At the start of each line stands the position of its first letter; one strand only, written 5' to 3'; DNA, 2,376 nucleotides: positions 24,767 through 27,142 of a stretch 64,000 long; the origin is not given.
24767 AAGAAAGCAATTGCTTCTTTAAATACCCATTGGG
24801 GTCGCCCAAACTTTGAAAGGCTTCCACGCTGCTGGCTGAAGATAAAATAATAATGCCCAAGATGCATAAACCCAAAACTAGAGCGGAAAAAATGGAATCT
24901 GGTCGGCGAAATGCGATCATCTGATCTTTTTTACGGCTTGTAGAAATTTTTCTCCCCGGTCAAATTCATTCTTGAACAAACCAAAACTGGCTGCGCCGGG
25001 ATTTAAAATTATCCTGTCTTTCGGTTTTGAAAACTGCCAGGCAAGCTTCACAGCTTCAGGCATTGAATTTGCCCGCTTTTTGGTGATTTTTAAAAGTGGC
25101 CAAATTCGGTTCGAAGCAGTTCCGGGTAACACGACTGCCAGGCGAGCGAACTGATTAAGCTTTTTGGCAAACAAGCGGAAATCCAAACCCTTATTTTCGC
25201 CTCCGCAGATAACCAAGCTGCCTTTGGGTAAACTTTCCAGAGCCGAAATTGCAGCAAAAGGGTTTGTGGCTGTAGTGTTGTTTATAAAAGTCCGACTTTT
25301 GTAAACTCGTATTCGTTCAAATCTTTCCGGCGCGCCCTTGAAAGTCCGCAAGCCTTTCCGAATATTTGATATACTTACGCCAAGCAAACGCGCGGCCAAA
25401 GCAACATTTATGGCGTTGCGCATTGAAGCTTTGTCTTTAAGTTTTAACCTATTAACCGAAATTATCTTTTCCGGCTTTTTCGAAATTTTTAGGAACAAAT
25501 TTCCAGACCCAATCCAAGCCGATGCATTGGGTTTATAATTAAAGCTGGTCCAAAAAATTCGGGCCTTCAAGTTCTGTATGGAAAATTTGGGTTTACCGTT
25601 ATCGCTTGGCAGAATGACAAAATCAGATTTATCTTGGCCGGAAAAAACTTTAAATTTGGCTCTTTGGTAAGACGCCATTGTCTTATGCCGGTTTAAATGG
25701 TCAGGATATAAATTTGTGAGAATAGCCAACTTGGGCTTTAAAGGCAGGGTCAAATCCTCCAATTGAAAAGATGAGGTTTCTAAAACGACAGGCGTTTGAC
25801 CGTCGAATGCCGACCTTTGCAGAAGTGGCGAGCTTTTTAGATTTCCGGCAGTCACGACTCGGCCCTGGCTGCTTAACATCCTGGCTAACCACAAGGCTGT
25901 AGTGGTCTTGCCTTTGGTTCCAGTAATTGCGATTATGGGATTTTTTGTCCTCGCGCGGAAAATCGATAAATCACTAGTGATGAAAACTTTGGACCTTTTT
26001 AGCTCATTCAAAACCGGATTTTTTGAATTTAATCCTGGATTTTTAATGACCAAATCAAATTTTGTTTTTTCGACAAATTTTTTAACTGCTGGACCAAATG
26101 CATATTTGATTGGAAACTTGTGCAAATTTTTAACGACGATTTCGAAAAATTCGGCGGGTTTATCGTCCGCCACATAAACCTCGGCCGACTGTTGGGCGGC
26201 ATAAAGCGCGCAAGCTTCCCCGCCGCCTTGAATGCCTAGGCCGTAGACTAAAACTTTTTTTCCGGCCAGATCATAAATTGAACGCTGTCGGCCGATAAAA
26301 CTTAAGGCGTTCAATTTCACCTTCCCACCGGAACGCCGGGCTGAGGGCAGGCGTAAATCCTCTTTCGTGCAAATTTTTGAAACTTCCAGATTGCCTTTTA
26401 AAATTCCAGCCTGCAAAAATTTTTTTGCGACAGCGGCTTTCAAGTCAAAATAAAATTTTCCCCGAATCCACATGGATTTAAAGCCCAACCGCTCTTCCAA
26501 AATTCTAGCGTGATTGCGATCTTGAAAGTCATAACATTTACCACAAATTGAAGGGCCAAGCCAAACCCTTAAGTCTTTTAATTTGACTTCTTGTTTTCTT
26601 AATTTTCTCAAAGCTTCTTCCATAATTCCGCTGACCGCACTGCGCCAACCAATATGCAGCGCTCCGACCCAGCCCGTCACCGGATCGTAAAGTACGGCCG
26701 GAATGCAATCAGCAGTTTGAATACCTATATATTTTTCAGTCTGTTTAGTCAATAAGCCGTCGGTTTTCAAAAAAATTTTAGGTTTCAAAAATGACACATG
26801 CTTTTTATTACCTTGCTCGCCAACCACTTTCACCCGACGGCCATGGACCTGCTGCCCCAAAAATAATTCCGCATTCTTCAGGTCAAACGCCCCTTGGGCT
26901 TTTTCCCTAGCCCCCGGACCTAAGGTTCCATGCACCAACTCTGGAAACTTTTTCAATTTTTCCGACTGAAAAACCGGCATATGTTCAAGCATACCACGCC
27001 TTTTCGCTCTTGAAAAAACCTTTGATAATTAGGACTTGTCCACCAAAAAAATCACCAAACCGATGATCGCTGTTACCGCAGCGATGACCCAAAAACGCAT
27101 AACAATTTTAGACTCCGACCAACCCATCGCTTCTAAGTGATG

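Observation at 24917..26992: PgeF/YfiH peptidoglycan-editing domain translationally fused to MurD inside the dcw cluster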

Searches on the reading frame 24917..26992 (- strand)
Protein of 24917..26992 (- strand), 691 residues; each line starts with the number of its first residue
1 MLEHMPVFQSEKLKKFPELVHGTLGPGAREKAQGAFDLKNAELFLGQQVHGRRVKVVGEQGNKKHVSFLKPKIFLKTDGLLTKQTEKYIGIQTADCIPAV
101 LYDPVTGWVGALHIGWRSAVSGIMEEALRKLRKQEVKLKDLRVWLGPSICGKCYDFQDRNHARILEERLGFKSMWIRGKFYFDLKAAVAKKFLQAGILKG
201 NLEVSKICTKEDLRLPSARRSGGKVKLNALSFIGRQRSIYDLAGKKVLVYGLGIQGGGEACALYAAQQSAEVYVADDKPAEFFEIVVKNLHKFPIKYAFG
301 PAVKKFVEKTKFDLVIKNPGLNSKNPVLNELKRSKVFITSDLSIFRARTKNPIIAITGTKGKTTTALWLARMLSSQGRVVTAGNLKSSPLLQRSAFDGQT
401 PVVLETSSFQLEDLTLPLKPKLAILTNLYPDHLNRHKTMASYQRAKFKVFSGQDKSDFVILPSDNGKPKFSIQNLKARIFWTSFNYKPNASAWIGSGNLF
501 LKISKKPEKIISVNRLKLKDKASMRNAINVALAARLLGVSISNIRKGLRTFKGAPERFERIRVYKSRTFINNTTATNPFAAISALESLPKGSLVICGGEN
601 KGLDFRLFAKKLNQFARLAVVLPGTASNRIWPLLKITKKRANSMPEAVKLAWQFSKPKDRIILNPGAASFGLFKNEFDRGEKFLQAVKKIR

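Call 3: search_protein_families(library=pfam, proteins=[window:24917-26992:-], max_evalue=0.01)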
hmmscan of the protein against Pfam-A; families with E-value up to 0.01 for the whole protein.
window:24917-26992:- (691 aa): 3 families
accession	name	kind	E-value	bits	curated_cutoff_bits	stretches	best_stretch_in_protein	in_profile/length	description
PF02578.20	Cu-oxidase_4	-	9.2e-42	143.5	22.9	1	29-224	32-229/238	Multi-copper polyphenol oxidoreductase laccase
PF08245.18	Mur_ligase_M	-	7.8e-22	78.7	24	1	356-507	1-167/200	Mur ligase middle domain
PF21799.2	MurD-like_N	-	0.00013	22.6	27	1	245-337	1-85/88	Mur ligase MurD-like, N-terminal domain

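Call 4: search_protein_families(library=ncbifam, proteins=[window:24917-26992:-], max_evalue=0.01)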
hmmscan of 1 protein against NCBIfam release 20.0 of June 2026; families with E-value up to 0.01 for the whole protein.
window:24917-26992:- (691 aa): 26 families (the best 25 are shown)
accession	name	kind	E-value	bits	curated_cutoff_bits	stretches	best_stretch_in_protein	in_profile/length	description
TIGR01087.1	murD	equivalog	1.4e-96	324.3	211.95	1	246-688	1-440/441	UDP-N-acetylmuramoyl-L-alanine--D-glutamate ligase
TIGR00726.1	TIGR00726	equivalog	5.6e-34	117.4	141.15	1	29-230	27-217/223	peptidoglycan editing factor PgeF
NF008896.0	PRK11929.1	equivalog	3.4e-23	81.5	1023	3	388-467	169-249/965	bifunctional UDP-N-acetylmuramoyl-L-alanyl-D-glutamate--2,6-diaminopimelate ligase MurE/UDP-N-acetylmuramoyl-tripeptide--D-alanyl-D-alanine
NF001126.0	PRK00139.1-4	equivalog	9.3e-22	77.2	373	2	381-566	154-341/486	UDP-N-acetylmuramoyl-L-alanyl-D-glutamate--2,6-diaminopimelate ligase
TIGR01143.1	murF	subfamily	3.4e-21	75.7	288.6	1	345-590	68-320/418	UDP-N-acetylmuramoyl-tripeptide--D-alanyl-D-alanine ligase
NF053645.1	pMurC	equivalog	1.7e-20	73.2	560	2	268-464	21-223/492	pseudomurein biosynthesis peptide ligase pMurC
TIGR01082.1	murC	equivalog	7.2e-20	71.5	335.1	1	252-570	5-320/449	UDP-N-acetylmuramate--L-alanine ligase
TIGR01085.1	murE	subfamily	5.4e-19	68.4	257.3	2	388-565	145-330/472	UDP-N-acetylmuramyl-tripeptide synthetase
NF053646.1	pMurD1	equivalog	1.6e-18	66.6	610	1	266-596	20-356/465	pseudomurein biosynthesis peptide ligase pMurD1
NF053647.1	pMurD2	equivalog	3.8e-17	62.3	550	1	246-454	2-208/405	pseudomurein biosynthesis peptide ligase pMurD2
NF001124.0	PRK00139.1-2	equivalog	6.4e-17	61.4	476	2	390-588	168-371/500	UDP-N-acetylmuramoyl-L-alanyl-D-glutamate--2,6-diaminopimelate ligase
NF033197.0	F430_CfbE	equivalog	7.6e-16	58.1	250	2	309-380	54-128/430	coenzyme F430 synthase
NF008897.0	PRK11930.1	equivalog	3.9e-12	45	804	1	346-585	102-349/822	bifunctional UDP-N-acetylmuramoyl-tripeptide:D-alanyl-D-alanine ligase/alanine racemase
NF007998.1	PRK10723.1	equivalog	2.1e-11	43.8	369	1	47-222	68-231/243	purine nucleoside phosphorylase YfiH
NF010628.0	PRK14022.1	equivalog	5.8e-11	41.8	536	1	392-593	172-369/483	UDP-N-acetylmuramoyl-L-alanyl-D-glutamate--L-lysine ligase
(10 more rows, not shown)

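Call 8: find_homologous_proteins(query=window:24917-26992:-, max_evalue=1e-10)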
Query window:24917-26992:- (691 aa): 2448 proteins with E <= 1e-10 among 8000 candidates; the best 120 are listed.
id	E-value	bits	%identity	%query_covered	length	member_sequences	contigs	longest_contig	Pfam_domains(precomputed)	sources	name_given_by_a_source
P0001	0.0e+0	1548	100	100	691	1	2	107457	PF02578.21,PF08245.19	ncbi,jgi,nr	ncbi:UDP-N-acetylmuramoyl-L-alanine--D-glutamate ligase [Candidatus Parcubacteria bacterium]|jgi:UDP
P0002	7.3e-215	733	51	99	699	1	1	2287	PF02578.21,PF08245.19,PF21799.3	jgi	jgi:UDP-N-acetylmuramoylalanine--D-glutamate ligase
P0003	2.0e-213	729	49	100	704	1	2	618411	PF02578.21,PF08245.19,PF21799.3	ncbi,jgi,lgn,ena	ncbi:MAG: UDP-N-acetylmuramoyl-L-alanine--D-glutamate ligase [Patescibacteria group bacterium]|jgi:U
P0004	8.5e-182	624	45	99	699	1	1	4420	PF02578.21,PF02875.27,PF08245.19,PF21799.3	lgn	-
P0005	2.3e-180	619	48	93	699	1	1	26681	PF02578.21,PF02875.27,PF08245.19,PF21799.3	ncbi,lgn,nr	ncbi:MAG: UDP-N-acetylmuramoyl-L-alanine--D-glutamate ligase [bacterium]|nr:UDP-N-acetylmuramoyl-L-a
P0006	2.3e-180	619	46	99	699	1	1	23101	PF02578.21,PF02875.27,PF08245.19,PF21799.3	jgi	jgi:UDP-N-acetylmuramoylalanine--D-glutamate ligase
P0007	1.3e-177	610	45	99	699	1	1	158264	PF02578.21,PF02875.27,PF08245.19,PF21799.3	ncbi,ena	-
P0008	1.3e-177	610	46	94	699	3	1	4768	PF02578.21,PF02875.27,PF08245.19,PF21799.3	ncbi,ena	ncbi:MAG: UDP-N-acetylmuramoyl-L-alanine--D-glutamate ligase [Patescibacteria group bacterium]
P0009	2.7e-177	609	46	94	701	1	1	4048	PF02578.21,PF02875.27,PF08245.19,PF21799.3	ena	-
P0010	2.9e-177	609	44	99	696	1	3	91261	PF02578.21,PF02875.27,PF08245.19,PF21799.3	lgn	-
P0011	3.6e-173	596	43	99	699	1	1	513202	PF02578.21,PF02875.27,PF08245.19,PF21799.3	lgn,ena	-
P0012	1.8e-169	583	42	99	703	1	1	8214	PF02578.21,PF08245.19,PF21799.3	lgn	-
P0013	2.2e-166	573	42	100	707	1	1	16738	PF02578.21,PF02875.27,PF08245.19,PF21799.3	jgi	jgi:UDP-N-acetylmuramoylalanine--D-glutamate ligase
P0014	3.4e-166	573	43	99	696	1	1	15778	PF02578.21,PF02875.27,PF08245.19,PF21799.3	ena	-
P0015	5.1e-166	572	43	99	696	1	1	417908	PF02578.21,PF02875.27,PF08245.19,PF21799.3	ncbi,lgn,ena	-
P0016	1.5e-164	567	42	99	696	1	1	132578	PF02578.21,PF02875.27,PF08245.19,PF21799.3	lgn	-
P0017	8.0e-164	565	42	99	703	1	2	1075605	PF02578.21,PF02875.27,PF08245.19,PF21799.3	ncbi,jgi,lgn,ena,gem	ncbi:MAG: UDP-N-acetylmuramoyl-L-alanine--D-glutamate ligase [Patescibacteria group bacterium]|jgi:U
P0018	2.0e-163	563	42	99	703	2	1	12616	PF02578.21,PF02875.27,PF08245.19,PF21799.3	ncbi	-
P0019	1.3e-159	551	42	99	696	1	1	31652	PF02578.21,PF02875.27,PF08245.19,PF21799.3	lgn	-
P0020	1.7e-156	541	40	99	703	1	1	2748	PF02578.21,PF02875.27,PF08245.19,PF21799.3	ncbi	-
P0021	2.9e-150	520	41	99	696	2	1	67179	PF02578.21,PF02875.27,PF08245.19,PF21799.3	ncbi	-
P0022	4.8e-150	519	46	81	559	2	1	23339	PF02578.21,PF02875.27,PF08245.19,PF21799.3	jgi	jgi:UDP-N-acetylmuramoylalanine--D-glutamate ligase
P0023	5.6e-150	519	55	65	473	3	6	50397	PF02875.27,PF08245.19,PF21799.3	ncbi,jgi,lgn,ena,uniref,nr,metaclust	ncbi:MAG: UDP-N-acetylmuramoyl-L-alanine--D-glutamate ligase [Candidatus Kerfeldbacteria bacterium C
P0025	3.5e-132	460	50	65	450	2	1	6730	PF02875.27,PF08245.19,PF21799.3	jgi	jgi:UDP-N-acetylmuramoylalanine--D-glutamate ligase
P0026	4.7e-130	453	48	67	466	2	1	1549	PF02875.27,PF08245.19,PF21799.3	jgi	-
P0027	7.0e-109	383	32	99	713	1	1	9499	PF02578.21,PF02875.27,PF08245.19,PF21799.3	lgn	-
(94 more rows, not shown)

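Call 19: find_encoding_contigs(protein=P0023, flank=8000, max_places=2)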
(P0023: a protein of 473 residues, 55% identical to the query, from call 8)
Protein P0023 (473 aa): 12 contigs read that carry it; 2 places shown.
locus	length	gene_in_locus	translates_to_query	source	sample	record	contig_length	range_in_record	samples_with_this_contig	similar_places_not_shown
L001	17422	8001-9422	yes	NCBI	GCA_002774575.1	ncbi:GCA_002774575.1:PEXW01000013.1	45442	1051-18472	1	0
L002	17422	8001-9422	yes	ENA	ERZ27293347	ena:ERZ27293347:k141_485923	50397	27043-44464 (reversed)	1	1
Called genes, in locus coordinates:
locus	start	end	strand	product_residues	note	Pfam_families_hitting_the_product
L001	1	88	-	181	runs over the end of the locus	-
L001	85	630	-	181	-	-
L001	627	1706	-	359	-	PF11104:PilM_2, PF06723:MreB_Mbl (faint), PF14450:FtsA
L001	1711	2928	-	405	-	PF28597:T2SSF_N (weak), PF00482:T2SSF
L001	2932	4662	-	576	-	PF05157:MshEN, PF00437:T2SSE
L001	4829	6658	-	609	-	PF13231:PMT_2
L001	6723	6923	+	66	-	-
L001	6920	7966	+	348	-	PF10555:MraY_sig1 (faint), PF00953:Glycos_transf_4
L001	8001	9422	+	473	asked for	PF21799:MurD-like_N, PF08245:Mur_ligase_M, PF02875:Mur_ligase_C (weak)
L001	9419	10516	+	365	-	PF01098:FTSW_RODA_SPOVE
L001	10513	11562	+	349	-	PF03033:Glyco_transf_28, PF04101:Glyco_tran_28_C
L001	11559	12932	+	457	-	PF01225:Mur_ligase, PF08245:Mur_ligase_M, PF02875:Mur_ligase_C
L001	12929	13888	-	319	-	-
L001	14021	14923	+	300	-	PF01565:FAD_binding_4, PF02873:MurB_C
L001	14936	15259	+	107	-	PF02482:Ribosomal_S30AE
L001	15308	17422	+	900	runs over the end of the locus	PF07517:SecA_DEAD, PF01043:SecA_PP_bind, PF21090:P-loop_SecA, PF07516:SecA_SW, PF02810:SEC-C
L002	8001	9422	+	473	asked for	PF21799:MurD-like_N, PF08245:Mur_ligase_M, PF02875:Mur_ligase_C (weak)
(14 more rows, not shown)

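Call 20: find_encoding_contigs(protein=P0017, flank=8000, max_places=2)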
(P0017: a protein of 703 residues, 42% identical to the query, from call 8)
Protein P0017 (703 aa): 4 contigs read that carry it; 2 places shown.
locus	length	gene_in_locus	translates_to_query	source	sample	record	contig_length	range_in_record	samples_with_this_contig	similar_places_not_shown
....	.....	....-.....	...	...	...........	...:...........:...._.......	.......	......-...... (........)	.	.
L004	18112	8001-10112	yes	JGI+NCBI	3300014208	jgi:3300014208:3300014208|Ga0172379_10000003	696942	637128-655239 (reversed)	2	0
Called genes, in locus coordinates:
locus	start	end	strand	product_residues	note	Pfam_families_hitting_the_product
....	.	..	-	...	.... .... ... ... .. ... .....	-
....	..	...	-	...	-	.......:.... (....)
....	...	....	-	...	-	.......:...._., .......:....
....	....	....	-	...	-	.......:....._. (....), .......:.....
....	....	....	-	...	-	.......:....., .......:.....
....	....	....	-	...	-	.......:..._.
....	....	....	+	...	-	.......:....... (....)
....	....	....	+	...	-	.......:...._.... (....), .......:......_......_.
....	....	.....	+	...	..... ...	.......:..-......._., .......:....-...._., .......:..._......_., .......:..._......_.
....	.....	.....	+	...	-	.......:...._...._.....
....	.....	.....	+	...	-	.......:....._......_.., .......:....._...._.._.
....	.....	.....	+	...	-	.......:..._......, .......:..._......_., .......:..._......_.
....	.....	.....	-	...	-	-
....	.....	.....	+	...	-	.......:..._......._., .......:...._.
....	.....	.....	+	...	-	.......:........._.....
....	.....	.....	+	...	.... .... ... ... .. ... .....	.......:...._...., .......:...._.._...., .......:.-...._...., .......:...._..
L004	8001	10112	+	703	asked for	PF02578:Cu-oxidase_4, PF21799:MurD-like_N, PF08245:Mur_ligase_M, PF02875:Mur_ligase_C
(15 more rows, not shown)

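Call 21: find_encoding_contigs(protein=P0027, flank=8000, max_places=2)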
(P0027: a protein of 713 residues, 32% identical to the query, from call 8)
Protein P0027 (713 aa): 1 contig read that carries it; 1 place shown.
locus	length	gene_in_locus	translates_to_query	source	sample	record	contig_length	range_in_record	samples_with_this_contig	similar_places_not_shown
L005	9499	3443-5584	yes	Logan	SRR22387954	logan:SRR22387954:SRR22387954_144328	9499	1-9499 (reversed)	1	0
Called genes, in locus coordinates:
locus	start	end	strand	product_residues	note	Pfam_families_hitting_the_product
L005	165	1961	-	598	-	PF13231:PMT_2 (weak)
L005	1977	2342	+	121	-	-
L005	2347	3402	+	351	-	PF00953:Glycos_transf_4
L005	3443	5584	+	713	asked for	PF02578:Cu-oxidase_4, PF21799:MurD-like_N, PF08245:Mur_ligase_M, PF02875:Mur_ligase_C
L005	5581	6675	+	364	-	PF01098:FTSW_RODA_SPOVE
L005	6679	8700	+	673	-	PF03033:Glyco_transf_28, PF04101:Glyco_tran_28_C, PF01565:FAD_binding_4, PF02873:MurB_C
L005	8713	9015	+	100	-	PF02482:Ribosomal_S30AE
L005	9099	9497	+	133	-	?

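Call 48: predict_structure(alignment_id=A1)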
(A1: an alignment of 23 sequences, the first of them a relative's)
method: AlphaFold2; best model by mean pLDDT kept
length: 691 residues; sequences in the alignment: 23
mean_pLDDT: 87.5   pTM: 0.71
mean pLDDT of the five models: 87.5, 85.8, 85.3, 84.7, 84.5
residues with pLDDT >= 90: 407; 70-90: 222; 50-70: 47; < 50: 15
segments of 3 or more residues with pLDDT < 50: 1-4, 61-66, 669-672
pLDDT, mean of each block of 10 residues (from residue 1): 65 88 83 68 82 82 48 79 88 93 92 95 96 93 97 95 95 95 96 96 96 90 80 88 92 80 92 93 85 92 92 92 88 92 93 92 91 93 80 91 92 90 87 77 89 94 71 82 92 96 92 89 91 97 95 75 89 78 84 89 84 95 89 95 93 94 75 59 86 75
secondary structure, 60 per line:
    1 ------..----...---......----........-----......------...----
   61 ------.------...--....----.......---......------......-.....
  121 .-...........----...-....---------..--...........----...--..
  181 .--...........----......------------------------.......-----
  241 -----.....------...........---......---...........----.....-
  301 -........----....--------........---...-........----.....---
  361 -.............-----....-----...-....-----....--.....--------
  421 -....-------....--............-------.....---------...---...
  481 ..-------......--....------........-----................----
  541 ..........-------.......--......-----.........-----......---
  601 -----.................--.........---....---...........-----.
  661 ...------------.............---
elements in order (helices of 4 or more, strands of 3 or more residues): E19-24 H29-36 E42-47 E54-56 E74-76 E79-82 E87-93 E97-102 E109-114 H116-121 H123-133 E142-145 H159-169 E174-176 E179-181 H184-194 E202-204 E229-235 E246-250 H257-267 E271-276 H280-290 E295-299 H302-309 E314-317 H326-333 E337-339 H341-348 E353-357 H362-374 E380-383 H393-396 E402-405 H408-412 E422-425 H433-436 H439-450 E458-462 E478-482 E490-495 E498-501 E508-512 H521-536 H541-550 E558-564 E567-572 H578-586 E592-597 H606-615 E616-622 H625-633 E637-640 H644-654 E660-663 H676-688
